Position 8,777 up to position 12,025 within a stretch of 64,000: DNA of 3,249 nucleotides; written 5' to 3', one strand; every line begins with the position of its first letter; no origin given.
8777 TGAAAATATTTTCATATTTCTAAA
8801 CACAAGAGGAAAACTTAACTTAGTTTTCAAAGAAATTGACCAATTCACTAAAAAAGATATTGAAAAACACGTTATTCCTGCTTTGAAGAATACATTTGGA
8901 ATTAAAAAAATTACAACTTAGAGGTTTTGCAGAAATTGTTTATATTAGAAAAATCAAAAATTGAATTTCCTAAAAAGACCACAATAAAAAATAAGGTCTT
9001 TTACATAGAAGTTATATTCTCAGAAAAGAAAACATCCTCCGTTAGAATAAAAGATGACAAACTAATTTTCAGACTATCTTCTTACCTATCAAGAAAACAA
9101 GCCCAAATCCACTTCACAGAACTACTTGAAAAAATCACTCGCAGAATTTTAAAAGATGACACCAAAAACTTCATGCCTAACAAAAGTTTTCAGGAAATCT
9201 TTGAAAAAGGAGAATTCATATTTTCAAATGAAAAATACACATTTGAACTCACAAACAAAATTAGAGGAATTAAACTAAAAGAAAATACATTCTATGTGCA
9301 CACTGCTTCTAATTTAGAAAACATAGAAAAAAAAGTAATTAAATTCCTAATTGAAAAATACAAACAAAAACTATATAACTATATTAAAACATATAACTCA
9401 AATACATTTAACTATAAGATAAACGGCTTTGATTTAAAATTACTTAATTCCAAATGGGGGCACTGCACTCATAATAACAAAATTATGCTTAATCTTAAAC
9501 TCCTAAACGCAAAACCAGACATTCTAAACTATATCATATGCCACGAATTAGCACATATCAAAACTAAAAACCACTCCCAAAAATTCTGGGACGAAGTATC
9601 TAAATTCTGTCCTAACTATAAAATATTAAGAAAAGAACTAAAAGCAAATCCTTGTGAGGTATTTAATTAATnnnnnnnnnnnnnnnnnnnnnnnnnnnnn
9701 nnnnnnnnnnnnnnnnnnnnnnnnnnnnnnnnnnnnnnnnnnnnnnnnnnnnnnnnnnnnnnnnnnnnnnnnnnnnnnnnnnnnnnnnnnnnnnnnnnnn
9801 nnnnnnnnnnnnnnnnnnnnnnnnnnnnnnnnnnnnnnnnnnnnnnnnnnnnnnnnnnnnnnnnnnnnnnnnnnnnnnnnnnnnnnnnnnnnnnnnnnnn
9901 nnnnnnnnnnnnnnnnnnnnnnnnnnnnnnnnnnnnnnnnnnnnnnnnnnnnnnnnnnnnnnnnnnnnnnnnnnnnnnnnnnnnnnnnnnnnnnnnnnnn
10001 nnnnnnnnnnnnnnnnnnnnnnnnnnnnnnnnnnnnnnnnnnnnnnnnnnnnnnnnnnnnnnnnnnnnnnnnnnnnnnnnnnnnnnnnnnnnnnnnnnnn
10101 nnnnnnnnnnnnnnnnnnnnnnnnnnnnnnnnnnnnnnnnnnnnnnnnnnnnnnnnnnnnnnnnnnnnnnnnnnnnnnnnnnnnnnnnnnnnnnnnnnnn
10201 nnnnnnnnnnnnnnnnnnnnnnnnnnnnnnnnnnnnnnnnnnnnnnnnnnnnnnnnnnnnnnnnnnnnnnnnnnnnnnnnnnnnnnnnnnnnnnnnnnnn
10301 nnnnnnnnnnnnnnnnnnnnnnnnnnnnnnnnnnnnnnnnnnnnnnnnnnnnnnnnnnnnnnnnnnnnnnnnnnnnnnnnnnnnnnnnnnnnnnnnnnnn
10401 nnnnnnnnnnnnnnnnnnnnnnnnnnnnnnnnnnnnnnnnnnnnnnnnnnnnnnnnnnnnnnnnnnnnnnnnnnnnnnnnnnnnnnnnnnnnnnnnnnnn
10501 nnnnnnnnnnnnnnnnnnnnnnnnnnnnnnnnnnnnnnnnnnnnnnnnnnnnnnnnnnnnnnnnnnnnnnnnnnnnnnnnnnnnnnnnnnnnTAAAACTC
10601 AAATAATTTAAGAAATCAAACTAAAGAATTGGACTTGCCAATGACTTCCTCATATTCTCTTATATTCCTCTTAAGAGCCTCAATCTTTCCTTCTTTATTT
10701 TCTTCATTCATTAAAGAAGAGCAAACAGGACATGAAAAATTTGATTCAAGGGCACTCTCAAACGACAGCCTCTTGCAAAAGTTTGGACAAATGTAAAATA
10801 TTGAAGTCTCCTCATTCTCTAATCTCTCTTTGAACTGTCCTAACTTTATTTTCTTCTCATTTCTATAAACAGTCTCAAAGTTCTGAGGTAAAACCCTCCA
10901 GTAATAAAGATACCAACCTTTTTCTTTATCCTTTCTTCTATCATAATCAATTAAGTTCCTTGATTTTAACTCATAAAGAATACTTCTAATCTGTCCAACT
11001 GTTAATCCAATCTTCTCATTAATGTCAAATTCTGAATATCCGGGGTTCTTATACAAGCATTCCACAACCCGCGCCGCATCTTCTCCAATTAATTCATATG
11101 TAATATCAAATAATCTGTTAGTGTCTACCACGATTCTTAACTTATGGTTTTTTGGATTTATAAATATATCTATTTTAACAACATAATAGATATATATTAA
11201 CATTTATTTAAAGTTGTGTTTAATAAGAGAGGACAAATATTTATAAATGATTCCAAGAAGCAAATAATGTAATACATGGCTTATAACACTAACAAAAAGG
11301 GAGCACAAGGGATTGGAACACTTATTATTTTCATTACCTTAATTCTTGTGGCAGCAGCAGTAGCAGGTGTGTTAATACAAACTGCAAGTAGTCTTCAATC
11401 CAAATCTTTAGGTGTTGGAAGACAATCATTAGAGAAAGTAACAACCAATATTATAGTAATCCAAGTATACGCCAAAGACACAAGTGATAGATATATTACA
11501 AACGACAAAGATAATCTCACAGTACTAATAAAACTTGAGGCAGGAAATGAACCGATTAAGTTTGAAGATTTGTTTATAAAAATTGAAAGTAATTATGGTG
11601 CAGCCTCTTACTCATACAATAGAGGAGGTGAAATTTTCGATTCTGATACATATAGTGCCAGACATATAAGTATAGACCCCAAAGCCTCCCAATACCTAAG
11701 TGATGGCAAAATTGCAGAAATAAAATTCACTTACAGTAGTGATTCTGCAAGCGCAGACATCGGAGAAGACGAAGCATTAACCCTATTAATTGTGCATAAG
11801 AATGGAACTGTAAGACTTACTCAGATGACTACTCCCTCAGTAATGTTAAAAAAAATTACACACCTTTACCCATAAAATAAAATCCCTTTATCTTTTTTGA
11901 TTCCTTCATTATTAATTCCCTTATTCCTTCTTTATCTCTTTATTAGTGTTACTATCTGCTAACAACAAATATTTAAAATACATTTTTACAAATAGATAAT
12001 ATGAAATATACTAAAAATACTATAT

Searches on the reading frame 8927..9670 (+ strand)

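Call 45: search_protein_families(library=pfam, proteins=[window:8927-9670:+], max_evalue=0.001)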
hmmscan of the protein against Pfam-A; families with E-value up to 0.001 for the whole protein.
window:8927-9670:+ (247 aa): 3 families
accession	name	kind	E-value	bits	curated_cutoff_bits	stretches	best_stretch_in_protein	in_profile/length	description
PF01863.23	YgjP-like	-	6.4e-36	124.8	26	1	38-240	4-206/207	YgjP-like, metallopeptidase domain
PF10263.15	SprT-like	-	0.0002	21.6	25.6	1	154-213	6-74/108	SprT-like family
PF08325.16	WLM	-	0.0003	21.4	26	1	184-229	62-112/190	WLM domain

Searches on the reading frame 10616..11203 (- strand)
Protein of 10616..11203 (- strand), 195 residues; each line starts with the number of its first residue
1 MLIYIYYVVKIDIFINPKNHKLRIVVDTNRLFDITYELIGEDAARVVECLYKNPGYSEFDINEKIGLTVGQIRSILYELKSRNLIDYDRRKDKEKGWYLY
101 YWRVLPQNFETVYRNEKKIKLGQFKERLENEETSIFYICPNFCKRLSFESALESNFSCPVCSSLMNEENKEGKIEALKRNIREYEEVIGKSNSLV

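Call 45: search_protein_families(library=pfam, proteins=[window:10616-11203:-], max_evalue=0.001)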
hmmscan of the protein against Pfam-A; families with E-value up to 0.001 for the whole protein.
window:10616-11203:- (195 aa): 1 family
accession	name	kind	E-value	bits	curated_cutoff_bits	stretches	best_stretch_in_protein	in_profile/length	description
PF02002.24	TFIIE_alpha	-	1.7e-17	63.6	22.9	1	36-132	8-104/105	TFIIE alpha subunit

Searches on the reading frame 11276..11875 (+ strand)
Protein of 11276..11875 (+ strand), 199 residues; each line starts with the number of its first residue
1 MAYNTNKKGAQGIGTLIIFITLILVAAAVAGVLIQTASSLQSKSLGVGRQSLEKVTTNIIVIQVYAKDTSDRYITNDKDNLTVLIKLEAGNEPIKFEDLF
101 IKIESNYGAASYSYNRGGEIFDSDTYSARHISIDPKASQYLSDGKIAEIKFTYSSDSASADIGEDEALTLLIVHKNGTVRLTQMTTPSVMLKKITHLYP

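Call 45: search_protein_families(library=pfam, proteins=[window:11276-11875:+], max_evalue=0.001)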
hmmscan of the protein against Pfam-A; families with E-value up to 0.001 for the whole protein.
window:11276-11875:+ (199 aa): 1 family
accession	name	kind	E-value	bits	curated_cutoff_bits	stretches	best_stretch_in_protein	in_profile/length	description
PF01917.21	Arch_flagellin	-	4.2e-24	86.2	29.5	1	9-181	1-159/162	Archaebacterial flagellin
